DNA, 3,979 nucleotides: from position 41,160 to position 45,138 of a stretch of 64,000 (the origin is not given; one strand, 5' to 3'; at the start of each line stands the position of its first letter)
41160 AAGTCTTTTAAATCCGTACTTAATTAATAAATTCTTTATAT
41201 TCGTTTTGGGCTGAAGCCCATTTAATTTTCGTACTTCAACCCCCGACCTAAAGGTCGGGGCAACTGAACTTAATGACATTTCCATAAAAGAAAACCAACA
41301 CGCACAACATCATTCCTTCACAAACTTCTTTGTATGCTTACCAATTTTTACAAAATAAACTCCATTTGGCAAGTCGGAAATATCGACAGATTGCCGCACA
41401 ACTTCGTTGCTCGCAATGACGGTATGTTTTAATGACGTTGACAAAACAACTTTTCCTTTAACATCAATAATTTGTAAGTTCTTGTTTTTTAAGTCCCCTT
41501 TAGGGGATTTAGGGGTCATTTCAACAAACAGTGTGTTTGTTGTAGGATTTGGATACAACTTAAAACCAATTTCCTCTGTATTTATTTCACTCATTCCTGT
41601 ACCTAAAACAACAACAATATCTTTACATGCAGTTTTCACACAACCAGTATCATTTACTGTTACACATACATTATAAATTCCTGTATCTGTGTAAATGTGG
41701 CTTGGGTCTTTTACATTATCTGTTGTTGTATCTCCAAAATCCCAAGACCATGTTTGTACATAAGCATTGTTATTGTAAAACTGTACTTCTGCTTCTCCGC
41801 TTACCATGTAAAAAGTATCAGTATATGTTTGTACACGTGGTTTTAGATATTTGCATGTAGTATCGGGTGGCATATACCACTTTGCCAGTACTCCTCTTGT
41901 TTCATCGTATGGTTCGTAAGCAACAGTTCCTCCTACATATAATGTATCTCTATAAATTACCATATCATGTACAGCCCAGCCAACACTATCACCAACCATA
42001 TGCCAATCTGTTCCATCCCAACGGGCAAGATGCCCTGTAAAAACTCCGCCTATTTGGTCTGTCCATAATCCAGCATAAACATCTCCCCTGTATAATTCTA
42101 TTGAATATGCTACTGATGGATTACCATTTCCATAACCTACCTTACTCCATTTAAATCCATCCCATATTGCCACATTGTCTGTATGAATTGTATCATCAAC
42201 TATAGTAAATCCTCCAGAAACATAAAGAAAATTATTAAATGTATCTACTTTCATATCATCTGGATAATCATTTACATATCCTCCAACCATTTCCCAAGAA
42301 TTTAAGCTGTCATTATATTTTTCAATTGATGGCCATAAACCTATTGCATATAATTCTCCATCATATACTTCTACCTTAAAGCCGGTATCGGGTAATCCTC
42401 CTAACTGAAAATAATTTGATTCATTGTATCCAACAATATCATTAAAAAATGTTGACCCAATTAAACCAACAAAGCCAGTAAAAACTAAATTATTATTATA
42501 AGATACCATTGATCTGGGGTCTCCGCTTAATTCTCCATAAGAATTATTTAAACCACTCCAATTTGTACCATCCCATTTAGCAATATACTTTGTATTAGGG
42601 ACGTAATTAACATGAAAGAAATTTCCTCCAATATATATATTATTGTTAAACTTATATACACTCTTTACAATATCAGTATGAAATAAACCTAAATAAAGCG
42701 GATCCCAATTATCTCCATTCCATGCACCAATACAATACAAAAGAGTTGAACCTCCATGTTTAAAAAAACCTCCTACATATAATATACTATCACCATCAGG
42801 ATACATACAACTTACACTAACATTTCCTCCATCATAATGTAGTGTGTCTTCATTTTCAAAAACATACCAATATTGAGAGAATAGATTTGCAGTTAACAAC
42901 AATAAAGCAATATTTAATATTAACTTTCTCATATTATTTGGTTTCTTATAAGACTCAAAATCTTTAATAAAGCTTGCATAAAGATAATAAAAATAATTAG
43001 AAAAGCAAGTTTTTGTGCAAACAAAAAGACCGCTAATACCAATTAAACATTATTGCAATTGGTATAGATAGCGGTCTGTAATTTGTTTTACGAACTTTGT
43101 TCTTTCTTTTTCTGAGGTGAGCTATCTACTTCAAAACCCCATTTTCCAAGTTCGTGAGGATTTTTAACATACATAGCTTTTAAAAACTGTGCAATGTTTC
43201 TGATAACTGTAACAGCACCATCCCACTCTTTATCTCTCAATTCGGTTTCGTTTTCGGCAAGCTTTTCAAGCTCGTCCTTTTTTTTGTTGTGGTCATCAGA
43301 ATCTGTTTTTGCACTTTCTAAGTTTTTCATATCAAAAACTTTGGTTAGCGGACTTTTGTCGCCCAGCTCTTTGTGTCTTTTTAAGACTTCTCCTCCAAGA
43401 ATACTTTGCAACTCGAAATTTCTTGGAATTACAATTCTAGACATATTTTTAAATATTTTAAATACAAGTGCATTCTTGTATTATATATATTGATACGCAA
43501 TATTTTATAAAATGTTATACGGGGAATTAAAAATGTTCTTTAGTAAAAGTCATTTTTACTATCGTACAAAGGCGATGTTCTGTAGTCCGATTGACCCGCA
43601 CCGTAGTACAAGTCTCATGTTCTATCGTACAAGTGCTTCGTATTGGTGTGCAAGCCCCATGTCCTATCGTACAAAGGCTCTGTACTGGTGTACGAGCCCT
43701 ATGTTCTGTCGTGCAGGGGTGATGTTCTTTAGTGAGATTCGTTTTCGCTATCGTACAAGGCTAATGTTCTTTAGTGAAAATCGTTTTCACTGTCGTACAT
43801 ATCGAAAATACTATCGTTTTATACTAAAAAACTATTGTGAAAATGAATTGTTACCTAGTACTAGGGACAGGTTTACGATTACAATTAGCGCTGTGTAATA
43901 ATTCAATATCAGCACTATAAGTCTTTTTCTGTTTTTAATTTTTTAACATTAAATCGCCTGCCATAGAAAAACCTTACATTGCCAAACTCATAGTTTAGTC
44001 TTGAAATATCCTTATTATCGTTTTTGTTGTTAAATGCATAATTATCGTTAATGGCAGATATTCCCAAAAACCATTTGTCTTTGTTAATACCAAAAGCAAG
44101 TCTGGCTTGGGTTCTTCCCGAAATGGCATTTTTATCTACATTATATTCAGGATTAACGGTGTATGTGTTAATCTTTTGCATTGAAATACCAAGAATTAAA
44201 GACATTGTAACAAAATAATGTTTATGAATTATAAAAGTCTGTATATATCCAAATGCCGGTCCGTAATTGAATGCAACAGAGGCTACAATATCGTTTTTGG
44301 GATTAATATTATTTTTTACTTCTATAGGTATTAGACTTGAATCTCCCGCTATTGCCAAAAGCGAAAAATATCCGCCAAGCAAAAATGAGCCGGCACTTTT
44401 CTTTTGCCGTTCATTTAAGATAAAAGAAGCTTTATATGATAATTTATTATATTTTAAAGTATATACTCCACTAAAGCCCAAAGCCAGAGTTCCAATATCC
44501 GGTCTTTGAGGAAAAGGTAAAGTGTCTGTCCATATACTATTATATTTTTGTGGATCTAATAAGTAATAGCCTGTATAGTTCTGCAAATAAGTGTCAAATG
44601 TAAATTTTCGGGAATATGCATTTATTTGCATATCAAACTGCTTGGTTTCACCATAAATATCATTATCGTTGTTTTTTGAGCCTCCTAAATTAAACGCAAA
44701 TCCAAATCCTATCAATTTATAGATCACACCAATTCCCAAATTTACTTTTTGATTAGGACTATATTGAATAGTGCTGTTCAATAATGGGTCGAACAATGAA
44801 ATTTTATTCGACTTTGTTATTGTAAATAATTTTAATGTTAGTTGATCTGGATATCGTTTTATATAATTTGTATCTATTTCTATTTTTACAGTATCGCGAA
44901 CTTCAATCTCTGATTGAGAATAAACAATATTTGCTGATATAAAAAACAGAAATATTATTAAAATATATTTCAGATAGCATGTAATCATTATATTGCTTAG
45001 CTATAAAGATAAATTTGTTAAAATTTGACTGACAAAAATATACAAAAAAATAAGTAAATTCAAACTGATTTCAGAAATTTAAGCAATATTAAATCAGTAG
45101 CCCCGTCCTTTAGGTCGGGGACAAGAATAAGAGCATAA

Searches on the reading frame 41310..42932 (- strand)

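Call 67: search_protein_families(library=pfam, proteins=[window:41310-42932:-], max_evalue=0.00001)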
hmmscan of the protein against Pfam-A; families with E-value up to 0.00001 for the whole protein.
window:41310-42932:- (540 aa): 3 families
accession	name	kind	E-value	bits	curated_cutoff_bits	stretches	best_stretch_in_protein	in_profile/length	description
PF18962.6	Por_Secre_tail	-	1.8e-12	47.8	27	1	459-538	1-70/75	Secretion system C-terminal sorting domain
PF18911.6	PKD_4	-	1.3e-11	44.8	27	1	388-435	30-77/85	PKD domain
PF00801.26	PKD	-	9.4e-07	29.2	23.5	1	380-430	14-69/80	PKD domain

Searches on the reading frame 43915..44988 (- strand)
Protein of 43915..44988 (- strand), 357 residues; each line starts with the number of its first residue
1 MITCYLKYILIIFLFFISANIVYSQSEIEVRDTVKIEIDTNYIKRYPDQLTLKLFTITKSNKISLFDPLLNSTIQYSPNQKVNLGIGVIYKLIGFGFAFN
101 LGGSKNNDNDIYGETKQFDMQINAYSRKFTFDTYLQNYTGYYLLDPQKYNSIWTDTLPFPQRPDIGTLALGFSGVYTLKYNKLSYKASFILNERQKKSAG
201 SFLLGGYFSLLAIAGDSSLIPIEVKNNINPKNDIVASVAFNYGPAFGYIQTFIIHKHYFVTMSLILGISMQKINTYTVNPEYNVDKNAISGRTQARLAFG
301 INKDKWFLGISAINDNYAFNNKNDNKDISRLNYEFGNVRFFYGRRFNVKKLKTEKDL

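Call 67: search_protein_families(library=pfam, proteins=[window:43915-44988:-], max_evalue=0.00001)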
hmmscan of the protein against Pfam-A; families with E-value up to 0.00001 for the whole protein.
window:43915-44988:- (357 aa): 1 family
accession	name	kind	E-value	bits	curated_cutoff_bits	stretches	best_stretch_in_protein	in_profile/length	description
PF14391.12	DUF4421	-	3.8e-50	171.5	32.1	1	38-346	2-302/302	Domain of unknown function (DUF4421)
